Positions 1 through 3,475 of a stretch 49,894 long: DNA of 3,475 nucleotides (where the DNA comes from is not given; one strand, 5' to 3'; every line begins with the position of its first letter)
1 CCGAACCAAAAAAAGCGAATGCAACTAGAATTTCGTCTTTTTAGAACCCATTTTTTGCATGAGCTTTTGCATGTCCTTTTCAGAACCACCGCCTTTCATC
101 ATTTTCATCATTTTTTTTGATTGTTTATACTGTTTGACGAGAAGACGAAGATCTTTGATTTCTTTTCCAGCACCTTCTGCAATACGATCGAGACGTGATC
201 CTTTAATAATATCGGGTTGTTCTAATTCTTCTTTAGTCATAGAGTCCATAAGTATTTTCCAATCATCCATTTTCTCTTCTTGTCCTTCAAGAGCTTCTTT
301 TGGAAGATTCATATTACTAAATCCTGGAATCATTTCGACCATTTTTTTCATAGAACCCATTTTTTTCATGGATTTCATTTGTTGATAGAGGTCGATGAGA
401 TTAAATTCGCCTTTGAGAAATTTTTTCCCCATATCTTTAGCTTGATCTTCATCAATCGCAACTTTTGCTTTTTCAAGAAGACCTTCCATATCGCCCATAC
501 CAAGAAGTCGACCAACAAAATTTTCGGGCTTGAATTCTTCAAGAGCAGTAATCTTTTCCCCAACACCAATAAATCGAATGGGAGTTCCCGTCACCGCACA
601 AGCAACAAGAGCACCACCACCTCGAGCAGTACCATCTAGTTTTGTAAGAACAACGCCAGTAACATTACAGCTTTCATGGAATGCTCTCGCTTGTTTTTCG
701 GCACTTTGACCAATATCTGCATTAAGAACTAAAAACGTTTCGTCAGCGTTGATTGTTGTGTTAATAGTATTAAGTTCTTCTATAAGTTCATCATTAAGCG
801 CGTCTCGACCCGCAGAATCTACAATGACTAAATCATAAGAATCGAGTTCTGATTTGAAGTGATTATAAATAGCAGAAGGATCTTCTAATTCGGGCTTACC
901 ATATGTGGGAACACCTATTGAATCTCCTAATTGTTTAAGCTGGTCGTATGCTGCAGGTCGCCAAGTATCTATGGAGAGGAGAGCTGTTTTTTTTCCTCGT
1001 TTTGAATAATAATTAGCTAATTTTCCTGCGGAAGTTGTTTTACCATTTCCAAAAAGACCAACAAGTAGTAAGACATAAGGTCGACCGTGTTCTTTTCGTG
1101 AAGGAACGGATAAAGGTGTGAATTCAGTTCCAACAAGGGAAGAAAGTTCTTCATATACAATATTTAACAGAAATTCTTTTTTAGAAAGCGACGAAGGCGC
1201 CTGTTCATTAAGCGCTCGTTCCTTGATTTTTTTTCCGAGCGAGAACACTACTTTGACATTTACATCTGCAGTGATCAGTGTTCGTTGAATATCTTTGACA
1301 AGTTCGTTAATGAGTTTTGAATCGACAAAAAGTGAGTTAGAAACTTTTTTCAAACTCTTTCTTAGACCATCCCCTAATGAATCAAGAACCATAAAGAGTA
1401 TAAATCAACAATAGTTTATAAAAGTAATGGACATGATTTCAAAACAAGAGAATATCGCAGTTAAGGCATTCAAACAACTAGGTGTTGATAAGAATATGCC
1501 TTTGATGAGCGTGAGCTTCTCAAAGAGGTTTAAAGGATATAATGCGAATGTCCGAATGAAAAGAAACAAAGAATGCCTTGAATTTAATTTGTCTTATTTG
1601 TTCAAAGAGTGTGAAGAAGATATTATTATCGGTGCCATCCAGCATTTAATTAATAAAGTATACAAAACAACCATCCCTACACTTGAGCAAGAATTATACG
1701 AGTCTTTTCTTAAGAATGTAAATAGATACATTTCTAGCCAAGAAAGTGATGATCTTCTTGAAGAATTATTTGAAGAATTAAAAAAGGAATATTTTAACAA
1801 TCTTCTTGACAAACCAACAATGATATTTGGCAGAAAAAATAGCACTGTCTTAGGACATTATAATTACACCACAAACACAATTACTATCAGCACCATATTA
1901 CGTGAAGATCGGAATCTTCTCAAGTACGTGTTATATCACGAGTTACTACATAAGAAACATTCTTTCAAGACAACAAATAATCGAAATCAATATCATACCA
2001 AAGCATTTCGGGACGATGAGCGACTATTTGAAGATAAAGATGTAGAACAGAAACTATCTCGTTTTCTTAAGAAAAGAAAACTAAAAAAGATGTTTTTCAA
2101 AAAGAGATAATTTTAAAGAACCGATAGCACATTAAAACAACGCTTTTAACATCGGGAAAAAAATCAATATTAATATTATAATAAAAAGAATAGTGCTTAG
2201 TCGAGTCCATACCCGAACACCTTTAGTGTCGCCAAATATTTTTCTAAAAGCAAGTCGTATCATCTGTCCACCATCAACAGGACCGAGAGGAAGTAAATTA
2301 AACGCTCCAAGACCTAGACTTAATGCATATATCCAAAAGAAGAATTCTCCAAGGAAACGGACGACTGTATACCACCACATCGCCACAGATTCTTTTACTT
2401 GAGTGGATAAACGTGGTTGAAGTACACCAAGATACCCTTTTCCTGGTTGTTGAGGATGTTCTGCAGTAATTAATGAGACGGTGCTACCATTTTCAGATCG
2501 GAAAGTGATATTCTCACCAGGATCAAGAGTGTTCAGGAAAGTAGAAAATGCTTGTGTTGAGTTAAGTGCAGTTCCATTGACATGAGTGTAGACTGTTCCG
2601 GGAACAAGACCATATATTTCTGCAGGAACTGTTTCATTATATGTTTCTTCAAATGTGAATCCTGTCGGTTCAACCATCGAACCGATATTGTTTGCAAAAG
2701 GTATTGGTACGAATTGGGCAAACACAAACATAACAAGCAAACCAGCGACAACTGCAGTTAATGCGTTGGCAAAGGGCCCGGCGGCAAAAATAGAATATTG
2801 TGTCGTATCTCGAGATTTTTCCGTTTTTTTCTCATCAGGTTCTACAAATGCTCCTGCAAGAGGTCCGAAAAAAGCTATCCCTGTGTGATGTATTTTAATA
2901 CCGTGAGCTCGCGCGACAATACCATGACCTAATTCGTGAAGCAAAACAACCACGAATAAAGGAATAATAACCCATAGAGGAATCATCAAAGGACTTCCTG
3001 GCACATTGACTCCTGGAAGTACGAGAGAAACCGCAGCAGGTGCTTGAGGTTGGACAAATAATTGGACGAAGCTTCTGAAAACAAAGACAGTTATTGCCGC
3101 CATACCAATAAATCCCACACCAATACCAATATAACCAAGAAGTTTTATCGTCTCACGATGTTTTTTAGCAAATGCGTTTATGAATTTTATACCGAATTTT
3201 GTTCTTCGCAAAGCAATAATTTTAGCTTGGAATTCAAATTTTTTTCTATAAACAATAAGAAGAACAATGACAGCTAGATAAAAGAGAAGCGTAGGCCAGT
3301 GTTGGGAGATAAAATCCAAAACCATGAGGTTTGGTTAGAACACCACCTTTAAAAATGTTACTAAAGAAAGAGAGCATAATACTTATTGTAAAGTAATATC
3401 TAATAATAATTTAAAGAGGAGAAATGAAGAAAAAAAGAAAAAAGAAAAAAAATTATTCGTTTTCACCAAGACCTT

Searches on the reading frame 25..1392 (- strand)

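Call 25: search_protein_families(library=pfam, proteins=[window:25-1392:-], max_evalue=0.001)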
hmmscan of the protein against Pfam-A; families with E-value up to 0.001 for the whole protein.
window:25-1392:- (455 aa): 5 families
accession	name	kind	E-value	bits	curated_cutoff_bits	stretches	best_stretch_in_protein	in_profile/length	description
PF00448.28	SRP54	-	3.6e-65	219.7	22.7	1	106-298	2-196/196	SRP54-type protein, GTPase domain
PF02978.25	SRP_SPB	-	4.1e-29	101.3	27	1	329-429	1-91/91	Signal peptide binding domain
PF02881.24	SRP54_N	-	2.2e-13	50.6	22.4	1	6-83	1-75/75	SRP54-type protein, helical bundle domain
PF01656.29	CbiA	-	5.3e-05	23.6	25.4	1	115-256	9-87/125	CobQ/CobB/MinD/ParA nucleotide binding domain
PF13401.12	AAA_22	-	7.9e-05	23.4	27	1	105-210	5-107/130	AAA domain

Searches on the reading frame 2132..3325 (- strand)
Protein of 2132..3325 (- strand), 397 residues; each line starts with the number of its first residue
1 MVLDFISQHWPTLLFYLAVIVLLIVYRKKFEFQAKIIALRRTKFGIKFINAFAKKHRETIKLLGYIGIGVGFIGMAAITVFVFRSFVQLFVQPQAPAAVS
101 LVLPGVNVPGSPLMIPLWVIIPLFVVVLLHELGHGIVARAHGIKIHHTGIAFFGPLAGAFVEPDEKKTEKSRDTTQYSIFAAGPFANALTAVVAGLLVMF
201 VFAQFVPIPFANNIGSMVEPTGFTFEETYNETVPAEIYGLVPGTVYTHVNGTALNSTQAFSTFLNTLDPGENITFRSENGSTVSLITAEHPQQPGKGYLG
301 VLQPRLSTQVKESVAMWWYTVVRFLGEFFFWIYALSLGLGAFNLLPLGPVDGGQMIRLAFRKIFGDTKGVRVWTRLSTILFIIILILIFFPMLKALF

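Call 25: search_protein_families(library=pfam, proteins=[window:2132-3325:-], max_evalue=0.001)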
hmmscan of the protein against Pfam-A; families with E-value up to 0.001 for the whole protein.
window:2132-3325:- (397 aa): 1 family
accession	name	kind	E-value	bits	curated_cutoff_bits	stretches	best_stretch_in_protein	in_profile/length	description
PF02163.28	Peptidase_M50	-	1.3e-25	90.5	27.2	1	119-386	2-220/221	Peptidase family M50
